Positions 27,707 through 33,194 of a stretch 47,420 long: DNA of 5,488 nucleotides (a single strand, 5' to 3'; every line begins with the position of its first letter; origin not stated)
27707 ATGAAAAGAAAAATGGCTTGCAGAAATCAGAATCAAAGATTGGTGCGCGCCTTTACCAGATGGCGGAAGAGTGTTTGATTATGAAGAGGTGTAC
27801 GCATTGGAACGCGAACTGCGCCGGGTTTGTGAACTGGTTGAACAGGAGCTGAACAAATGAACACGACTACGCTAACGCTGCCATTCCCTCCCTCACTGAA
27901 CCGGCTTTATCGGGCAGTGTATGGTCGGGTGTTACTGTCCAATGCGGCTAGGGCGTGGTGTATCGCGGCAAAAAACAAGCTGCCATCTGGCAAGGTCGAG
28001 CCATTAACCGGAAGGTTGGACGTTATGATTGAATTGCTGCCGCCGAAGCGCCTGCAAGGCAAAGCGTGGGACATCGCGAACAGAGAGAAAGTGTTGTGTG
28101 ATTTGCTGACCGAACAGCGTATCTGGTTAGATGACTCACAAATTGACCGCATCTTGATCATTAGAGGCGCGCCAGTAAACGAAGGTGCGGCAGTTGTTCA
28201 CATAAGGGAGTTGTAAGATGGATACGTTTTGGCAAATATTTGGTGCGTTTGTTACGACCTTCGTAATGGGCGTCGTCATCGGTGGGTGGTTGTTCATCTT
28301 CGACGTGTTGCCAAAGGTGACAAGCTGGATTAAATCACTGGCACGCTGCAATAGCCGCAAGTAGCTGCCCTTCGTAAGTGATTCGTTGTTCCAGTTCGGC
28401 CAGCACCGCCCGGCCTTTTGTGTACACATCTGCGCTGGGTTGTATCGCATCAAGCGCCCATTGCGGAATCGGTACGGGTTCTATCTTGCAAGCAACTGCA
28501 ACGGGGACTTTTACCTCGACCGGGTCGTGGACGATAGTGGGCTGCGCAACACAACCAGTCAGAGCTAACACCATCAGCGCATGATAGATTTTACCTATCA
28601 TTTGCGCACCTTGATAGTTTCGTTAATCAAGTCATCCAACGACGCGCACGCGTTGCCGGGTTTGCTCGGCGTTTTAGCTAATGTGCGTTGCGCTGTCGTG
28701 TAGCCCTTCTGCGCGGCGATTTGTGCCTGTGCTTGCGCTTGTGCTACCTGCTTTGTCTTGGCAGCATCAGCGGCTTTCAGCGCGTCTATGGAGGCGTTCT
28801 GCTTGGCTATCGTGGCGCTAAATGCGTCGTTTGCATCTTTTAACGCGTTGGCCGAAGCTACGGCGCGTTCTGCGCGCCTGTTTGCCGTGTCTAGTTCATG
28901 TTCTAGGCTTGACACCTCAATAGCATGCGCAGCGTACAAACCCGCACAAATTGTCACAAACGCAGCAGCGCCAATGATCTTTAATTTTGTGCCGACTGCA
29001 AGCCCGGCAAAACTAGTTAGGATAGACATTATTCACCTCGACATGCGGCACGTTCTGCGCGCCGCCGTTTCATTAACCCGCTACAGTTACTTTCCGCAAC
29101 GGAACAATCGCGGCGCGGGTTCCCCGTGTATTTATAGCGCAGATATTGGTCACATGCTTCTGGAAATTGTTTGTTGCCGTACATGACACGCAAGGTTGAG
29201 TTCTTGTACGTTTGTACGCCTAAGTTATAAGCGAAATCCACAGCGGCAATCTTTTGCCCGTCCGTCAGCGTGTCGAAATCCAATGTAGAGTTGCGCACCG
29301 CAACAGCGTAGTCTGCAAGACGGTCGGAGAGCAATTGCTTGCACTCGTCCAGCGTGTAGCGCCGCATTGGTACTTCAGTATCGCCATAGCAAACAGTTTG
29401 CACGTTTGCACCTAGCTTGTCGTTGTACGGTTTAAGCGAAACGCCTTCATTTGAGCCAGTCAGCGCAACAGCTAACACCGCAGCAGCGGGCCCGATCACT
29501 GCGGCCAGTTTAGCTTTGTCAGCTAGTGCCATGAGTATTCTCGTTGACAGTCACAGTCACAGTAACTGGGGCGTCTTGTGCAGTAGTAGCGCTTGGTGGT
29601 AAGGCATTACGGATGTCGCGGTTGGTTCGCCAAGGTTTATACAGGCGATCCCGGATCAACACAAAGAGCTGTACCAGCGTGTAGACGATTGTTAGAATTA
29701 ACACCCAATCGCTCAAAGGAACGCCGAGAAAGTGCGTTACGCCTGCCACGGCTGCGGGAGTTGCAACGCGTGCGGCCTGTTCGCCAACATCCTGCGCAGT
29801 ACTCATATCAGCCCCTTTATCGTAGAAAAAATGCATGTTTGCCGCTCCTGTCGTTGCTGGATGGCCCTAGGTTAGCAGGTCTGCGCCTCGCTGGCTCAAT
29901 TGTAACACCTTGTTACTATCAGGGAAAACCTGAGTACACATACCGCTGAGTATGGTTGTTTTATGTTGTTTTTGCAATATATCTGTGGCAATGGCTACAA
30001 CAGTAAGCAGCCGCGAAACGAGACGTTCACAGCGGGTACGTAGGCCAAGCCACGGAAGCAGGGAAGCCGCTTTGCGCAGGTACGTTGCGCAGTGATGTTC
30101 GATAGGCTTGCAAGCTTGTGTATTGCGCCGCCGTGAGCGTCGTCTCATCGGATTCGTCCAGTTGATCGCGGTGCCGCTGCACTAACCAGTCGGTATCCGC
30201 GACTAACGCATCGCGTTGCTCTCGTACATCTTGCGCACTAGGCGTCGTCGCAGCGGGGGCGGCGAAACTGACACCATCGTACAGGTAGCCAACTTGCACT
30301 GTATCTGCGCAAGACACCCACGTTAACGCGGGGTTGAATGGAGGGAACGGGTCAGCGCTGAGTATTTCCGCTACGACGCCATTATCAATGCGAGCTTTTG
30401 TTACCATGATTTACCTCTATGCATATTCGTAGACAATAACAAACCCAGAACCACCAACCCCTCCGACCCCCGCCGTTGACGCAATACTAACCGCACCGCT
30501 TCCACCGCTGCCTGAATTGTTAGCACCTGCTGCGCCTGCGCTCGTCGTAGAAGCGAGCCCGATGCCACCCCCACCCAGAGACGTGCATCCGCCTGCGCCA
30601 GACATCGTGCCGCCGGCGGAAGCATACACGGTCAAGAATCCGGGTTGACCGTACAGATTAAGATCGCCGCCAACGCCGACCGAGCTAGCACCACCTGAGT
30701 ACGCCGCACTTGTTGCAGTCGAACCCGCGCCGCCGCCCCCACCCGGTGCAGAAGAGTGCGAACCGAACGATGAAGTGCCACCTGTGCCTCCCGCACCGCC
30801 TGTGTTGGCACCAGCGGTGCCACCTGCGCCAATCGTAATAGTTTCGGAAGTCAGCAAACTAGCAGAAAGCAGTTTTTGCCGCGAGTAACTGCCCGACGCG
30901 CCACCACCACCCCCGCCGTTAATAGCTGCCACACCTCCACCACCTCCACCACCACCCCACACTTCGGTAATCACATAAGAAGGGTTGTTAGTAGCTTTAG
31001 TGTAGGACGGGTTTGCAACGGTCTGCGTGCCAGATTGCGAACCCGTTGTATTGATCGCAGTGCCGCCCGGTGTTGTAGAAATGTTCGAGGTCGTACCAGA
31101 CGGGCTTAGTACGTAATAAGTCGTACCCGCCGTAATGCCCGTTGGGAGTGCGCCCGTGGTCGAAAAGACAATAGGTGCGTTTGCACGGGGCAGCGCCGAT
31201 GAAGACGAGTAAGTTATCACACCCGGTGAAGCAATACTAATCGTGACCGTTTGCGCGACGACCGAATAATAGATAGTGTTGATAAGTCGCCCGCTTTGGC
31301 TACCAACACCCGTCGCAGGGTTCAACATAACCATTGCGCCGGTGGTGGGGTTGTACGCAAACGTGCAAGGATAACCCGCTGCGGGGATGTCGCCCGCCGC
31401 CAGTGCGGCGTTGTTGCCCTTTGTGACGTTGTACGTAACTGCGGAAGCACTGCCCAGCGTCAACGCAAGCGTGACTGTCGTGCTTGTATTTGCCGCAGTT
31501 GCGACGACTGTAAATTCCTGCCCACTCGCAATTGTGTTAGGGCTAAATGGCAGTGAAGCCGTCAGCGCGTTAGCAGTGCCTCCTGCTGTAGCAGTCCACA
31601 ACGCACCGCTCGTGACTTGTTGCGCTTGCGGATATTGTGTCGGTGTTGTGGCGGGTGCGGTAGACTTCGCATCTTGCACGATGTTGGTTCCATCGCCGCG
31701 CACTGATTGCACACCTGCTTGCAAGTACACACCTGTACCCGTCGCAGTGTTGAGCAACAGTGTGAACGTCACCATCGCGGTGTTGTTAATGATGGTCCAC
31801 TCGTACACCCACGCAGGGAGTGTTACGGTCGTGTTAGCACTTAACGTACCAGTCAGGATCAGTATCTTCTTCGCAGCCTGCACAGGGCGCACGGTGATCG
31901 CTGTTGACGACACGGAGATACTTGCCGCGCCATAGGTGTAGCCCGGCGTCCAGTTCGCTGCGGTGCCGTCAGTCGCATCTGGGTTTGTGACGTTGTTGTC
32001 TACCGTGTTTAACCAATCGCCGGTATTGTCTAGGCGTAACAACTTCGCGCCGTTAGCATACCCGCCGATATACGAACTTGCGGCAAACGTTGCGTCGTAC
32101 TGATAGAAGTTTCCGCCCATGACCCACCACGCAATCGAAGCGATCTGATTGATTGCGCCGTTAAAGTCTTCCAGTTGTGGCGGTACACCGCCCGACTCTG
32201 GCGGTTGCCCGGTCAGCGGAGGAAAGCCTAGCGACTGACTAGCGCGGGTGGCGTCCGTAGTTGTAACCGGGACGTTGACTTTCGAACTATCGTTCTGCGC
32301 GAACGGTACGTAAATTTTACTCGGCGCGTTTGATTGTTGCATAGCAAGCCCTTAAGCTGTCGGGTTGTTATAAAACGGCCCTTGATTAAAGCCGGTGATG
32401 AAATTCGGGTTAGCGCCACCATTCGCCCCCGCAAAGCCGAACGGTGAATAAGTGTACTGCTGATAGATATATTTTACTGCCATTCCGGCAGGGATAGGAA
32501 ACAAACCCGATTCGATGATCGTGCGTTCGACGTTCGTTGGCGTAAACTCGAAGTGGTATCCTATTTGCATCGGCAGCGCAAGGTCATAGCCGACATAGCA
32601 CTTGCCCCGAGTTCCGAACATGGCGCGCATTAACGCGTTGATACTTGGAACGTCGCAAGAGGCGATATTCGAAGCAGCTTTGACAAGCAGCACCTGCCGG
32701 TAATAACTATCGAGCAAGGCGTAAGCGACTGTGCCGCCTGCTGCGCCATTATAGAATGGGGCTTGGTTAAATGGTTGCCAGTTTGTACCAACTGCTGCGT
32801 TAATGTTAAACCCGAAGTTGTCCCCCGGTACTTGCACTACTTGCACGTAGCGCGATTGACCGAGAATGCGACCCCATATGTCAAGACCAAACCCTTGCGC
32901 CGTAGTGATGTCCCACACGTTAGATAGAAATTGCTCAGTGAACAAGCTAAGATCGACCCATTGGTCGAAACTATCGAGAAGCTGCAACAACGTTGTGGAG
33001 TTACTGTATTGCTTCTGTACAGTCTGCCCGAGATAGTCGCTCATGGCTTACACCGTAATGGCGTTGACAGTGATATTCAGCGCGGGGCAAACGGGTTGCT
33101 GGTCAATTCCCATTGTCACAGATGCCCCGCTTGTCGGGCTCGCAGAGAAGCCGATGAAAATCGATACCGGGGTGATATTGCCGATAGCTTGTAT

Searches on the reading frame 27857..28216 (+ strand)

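Call 105: search_protein_families(library=pfam, proteins=[window:27857-28216:+], max_evalue=0.001)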
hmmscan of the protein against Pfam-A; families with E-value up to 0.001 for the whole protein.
window:27857-28216:+ (119 aa): 1 family
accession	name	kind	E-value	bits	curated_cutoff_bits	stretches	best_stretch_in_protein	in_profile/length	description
PF05866.16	RusA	-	5e-12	47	22.8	1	9-102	1-110/124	Endodeoxyribonuclease RusA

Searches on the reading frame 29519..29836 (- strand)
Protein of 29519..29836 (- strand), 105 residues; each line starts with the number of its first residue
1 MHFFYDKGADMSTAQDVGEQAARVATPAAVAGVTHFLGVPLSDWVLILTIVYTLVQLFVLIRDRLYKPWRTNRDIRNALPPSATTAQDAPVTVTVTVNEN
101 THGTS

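Call 105: search_protein_families(library=pfam, proteins=[window:29519-29836:-], max_evalue=0.001)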
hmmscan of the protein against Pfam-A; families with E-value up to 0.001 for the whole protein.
window:29519-29836:- (105 aa): 1 family
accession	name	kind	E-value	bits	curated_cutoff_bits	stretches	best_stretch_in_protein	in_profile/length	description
PF10746.14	Phage_holin_2_2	-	3.1e-06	27.2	25.4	1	26-58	11-48/61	Phage holin T7 family, holin superfamily II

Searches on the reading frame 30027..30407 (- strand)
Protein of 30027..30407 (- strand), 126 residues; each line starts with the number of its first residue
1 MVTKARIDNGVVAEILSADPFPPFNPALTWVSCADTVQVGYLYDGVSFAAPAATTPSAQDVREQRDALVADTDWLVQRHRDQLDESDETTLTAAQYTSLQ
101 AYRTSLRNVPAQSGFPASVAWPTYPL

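Call 105: search_protein_families(library=pfam, proteins=[window:30027-30407:-], max_evalue=0.001)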
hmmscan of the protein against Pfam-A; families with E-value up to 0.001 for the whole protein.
window:30027-30407:- (126 aa): 1 family
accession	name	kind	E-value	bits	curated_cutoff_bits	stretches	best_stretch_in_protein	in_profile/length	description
PF16778.10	Phage_tail_APC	-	5.9e-13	48.9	26.6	1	58-125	1-59/60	Phage tail assembly chaperone protein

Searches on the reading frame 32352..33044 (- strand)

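Call 105: search_protein_families(library=pfam, proteins=[window:32352-33044:-], max_evalue=0.001)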
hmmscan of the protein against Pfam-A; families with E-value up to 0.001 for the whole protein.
window:32352-33044:- (230 aa): 1 family
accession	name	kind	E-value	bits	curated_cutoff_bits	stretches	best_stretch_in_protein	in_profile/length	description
PF11041.13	DUF2612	-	1.3e-55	188.7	23.5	1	6-192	2-181/181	Protein of unknown function (DUF2612)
